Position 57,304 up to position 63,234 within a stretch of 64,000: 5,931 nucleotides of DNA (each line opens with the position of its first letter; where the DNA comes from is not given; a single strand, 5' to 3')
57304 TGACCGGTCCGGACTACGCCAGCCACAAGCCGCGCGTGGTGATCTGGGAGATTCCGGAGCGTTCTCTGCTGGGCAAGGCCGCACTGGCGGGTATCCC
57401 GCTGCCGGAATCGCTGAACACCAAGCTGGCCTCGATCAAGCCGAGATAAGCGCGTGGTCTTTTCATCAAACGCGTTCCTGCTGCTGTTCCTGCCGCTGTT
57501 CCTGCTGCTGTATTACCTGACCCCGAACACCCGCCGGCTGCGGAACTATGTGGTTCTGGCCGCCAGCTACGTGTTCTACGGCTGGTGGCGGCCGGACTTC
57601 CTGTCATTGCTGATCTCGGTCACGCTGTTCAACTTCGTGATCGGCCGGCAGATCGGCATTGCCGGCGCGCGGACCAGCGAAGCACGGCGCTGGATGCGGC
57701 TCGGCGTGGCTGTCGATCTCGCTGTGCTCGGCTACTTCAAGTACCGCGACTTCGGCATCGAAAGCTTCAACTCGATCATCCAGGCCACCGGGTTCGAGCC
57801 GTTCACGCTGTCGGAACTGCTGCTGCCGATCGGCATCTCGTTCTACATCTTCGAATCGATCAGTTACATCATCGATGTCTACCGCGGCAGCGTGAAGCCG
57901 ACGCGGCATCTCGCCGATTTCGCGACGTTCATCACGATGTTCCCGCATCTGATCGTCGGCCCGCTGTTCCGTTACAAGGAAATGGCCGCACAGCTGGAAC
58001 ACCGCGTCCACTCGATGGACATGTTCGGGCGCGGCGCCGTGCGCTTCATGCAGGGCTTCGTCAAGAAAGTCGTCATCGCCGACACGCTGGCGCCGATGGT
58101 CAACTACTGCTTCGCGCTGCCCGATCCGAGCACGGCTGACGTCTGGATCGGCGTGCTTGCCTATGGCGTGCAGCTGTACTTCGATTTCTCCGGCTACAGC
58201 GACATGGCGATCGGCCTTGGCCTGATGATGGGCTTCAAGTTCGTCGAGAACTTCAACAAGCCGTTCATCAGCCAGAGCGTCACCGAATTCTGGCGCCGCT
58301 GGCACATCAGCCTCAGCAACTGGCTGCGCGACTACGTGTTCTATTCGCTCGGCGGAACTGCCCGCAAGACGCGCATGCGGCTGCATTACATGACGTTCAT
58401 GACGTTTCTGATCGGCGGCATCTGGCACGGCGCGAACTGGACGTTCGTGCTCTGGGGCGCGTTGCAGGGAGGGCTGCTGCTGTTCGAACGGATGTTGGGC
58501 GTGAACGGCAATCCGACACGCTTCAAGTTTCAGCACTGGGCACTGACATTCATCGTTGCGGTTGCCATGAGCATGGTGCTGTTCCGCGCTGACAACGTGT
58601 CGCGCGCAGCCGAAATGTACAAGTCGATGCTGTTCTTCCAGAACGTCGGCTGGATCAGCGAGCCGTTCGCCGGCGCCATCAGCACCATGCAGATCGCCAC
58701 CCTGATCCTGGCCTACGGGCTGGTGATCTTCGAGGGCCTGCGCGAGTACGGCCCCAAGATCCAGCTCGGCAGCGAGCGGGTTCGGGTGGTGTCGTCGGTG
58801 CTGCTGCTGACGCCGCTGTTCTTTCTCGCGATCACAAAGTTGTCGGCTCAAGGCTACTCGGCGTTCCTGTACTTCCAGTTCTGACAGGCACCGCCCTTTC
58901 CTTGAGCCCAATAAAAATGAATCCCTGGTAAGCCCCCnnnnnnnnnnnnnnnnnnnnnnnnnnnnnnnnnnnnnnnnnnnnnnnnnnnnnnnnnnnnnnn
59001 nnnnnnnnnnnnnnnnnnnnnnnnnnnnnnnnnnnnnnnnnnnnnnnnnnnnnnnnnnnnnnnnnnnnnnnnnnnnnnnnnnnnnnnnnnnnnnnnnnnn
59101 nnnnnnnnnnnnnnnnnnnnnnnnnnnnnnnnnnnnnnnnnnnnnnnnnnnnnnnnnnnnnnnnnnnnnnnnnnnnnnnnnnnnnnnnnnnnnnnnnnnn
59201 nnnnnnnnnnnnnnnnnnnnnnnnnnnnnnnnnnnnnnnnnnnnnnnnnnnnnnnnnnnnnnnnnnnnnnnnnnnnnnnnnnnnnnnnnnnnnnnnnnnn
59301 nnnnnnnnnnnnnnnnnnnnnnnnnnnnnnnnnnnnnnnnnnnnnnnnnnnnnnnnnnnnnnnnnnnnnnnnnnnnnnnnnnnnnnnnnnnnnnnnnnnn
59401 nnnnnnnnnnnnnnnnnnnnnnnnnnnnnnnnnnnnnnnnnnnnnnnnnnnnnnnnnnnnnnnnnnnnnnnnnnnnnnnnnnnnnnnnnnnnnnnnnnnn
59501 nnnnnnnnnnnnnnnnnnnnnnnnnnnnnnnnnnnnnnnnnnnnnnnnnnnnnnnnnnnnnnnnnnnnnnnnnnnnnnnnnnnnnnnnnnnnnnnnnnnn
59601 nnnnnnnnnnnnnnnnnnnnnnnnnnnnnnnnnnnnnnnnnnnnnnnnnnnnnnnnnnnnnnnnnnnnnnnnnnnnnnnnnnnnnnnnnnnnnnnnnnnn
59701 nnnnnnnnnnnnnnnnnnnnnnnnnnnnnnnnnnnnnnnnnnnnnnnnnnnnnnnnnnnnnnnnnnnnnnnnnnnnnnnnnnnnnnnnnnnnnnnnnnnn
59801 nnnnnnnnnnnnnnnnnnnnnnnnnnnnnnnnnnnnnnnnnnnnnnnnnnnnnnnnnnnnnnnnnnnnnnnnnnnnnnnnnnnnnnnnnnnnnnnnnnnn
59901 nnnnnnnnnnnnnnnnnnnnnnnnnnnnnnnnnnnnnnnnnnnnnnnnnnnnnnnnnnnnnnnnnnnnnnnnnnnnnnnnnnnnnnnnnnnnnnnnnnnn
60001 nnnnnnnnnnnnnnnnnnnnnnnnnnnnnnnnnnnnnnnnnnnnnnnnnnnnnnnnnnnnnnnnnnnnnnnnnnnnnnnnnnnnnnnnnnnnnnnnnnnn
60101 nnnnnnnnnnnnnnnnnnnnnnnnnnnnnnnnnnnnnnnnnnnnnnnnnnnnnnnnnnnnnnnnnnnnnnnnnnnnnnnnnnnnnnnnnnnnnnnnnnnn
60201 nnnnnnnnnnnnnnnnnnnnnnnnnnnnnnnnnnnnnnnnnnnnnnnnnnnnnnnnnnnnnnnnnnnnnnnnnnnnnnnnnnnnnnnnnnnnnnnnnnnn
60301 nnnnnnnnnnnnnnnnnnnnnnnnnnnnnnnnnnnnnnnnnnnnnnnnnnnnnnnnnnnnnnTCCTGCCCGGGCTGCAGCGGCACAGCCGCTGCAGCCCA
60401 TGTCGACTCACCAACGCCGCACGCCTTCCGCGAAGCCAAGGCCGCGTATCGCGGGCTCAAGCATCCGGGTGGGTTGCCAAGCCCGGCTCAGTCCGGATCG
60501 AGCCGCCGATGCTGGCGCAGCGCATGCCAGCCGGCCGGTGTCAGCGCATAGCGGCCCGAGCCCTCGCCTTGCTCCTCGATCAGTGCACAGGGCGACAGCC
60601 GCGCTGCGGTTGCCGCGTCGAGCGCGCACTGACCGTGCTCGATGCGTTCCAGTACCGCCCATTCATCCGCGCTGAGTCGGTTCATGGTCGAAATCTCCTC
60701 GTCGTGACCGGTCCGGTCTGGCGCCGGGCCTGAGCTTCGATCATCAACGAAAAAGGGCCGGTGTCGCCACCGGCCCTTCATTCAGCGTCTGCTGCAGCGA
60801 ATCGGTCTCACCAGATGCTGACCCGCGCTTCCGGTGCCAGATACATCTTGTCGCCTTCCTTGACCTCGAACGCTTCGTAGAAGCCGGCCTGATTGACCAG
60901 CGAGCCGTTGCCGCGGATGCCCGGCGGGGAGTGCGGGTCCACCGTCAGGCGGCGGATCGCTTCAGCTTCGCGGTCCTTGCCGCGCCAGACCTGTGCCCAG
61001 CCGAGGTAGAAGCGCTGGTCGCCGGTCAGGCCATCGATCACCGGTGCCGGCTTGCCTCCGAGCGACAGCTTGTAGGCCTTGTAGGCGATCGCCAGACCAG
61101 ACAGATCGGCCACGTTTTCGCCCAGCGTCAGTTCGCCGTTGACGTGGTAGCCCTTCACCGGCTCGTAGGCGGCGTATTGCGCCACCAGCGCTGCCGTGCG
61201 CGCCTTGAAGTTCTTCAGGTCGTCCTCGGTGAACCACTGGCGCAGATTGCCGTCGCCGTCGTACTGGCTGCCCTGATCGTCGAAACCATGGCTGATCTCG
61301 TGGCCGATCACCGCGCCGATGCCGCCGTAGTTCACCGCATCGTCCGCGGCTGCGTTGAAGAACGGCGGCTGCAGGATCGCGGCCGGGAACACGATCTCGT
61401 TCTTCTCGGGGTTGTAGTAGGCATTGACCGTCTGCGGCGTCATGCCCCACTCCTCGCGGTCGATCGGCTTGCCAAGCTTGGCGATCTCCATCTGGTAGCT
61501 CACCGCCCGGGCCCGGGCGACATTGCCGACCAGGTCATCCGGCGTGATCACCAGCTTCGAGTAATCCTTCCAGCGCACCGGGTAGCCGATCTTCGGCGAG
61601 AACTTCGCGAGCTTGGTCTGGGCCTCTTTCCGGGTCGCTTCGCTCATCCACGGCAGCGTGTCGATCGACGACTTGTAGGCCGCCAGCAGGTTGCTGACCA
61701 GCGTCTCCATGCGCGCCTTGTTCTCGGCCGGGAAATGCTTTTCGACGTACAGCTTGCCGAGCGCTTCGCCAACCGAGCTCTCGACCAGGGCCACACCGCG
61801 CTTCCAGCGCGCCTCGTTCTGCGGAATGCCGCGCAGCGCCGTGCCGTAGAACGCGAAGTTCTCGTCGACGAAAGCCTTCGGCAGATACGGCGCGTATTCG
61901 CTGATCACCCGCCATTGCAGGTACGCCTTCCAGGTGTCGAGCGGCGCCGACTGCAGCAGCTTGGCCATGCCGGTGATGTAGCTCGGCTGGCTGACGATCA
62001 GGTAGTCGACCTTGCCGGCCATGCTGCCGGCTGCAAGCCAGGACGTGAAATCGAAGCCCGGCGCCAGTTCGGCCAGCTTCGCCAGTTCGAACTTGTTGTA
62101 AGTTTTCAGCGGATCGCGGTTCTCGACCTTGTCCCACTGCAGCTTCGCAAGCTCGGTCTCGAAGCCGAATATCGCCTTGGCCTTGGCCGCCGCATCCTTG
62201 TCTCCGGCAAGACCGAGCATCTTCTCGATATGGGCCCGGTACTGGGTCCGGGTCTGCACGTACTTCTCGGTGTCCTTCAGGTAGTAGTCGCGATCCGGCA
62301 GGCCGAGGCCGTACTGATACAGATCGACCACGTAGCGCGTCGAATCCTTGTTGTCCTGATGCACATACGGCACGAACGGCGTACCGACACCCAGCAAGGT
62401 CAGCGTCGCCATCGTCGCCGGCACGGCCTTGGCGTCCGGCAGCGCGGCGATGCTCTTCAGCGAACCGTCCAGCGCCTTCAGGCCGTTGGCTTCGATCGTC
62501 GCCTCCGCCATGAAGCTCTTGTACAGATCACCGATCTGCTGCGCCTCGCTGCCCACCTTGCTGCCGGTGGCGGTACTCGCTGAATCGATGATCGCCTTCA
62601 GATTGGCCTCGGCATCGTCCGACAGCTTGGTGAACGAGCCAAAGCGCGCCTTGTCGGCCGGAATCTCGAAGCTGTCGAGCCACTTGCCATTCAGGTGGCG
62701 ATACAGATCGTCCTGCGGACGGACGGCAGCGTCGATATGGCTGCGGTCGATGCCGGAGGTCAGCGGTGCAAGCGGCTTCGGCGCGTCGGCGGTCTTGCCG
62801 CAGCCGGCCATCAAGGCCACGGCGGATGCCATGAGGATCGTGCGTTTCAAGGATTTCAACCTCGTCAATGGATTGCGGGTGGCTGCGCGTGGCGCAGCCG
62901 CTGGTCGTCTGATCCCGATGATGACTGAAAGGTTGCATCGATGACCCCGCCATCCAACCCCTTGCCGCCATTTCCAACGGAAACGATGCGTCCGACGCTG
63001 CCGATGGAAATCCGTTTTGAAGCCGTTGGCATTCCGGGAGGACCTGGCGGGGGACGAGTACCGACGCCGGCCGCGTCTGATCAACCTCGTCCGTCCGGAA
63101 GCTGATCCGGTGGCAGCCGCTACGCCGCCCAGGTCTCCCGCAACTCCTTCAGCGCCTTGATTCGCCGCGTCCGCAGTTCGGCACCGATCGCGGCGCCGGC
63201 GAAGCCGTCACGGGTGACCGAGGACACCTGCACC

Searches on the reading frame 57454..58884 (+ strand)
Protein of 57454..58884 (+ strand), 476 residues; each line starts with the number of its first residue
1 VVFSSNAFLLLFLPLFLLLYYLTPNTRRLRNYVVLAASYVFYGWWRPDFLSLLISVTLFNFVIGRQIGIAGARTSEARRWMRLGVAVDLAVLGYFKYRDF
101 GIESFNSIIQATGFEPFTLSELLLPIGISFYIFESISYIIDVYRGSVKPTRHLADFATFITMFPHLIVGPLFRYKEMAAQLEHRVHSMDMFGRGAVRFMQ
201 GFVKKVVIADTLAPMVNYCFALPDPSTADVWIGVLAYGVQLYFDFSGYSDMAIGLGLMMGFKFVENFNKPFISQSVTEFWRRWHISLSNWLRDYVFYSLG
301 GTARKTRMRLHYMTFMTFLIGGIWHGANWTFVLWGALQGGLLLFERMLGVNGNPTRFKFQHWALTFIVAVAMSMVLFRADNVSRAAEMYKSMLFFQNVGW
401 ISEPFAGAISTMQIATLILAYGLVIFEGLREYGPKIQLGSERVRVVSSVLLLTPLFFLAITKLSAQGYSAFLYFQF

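Call 4: search_protein_families(library=pfam, proteins=[window:57454-58884:+], max_evalue=0.01)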
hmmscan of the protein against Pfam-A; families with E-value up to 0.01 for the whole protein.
window:57454-58884:+ (476 aa): 1 family
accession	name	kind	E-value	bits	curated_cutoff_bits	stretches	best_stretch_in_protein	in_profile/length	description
PF03062.24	MBOAT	-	1.3e-32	113.9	27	1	152-370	80-322/337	MBOAT, membrane-bound O-acyltransferase family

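Call 6: search_protein_families(library=ncbifam, proteins=[window:57454-58884:+], max_evalue=0.001)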
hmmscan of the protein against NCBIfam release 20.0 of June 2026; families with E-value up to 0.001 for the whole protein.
window:57454-58884:+ (476 aa): 1 family
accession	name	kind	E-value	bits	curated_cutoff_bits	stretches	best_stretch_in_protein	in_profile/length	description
TIGR04091.1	LTA_dltB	equivalog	1.1e-50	173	375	1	112-377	105-371/380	D-alanyl-lipoteichoic acid biosynthesis protein DltB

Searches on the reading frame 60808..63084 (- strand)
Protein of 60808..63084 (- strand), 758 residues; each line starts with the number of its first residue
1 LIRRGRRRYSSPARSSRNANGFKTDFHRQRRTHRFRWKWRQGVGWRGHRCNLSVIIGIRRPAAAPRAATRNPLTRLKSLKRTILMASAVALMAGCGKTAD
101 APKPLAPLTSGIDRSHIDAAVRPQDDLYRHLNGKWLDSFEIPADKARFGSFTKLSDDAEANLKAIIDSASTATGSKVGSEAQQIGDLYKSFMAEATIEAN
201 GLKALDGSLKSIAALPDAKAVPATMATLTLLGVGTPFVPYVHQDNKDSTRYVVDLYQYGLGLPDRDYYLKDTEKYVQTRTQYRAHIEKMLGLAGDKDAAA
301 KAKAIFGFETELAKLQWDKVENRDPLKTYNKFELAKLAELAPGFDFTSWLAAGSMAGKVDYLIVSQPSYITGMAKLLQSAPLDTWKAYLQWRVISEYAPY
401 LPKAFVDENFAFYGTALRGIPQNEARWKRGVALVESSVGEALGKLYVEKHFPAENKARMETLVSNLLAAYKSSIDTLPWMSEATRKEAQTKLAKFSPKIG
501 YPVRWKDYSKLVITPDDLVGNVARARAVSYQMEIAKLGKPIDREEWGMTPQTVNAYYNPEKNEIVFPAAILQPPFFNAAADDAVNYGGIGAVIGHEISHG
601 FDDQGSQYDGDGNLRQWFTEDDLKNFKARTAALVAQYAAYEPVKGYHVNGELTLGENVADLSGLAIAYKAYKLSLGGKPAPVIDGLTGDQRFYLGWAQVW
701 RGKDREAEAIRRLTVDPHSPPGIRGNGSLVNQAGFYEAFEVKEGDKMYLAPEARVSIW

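Call 4: search_protein_families(library=pfam, proteins=[window:60808-63084:-], max_evalue=0.01)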
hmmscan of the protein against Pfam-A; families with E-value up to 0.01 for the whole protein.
window:60808-63084:- (758 aa): 2 families
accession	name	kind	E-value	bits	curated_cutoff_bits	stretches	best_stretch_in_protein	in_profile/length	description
PF05649.18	Peptidase_M13_N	-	7e-129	431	32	1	123-502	1-381/381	Peptidase family M13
PF01431.27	Peptidase_M13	-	2.2e-75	253.2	24.5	1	554-755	1-205/205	Peptidase family M13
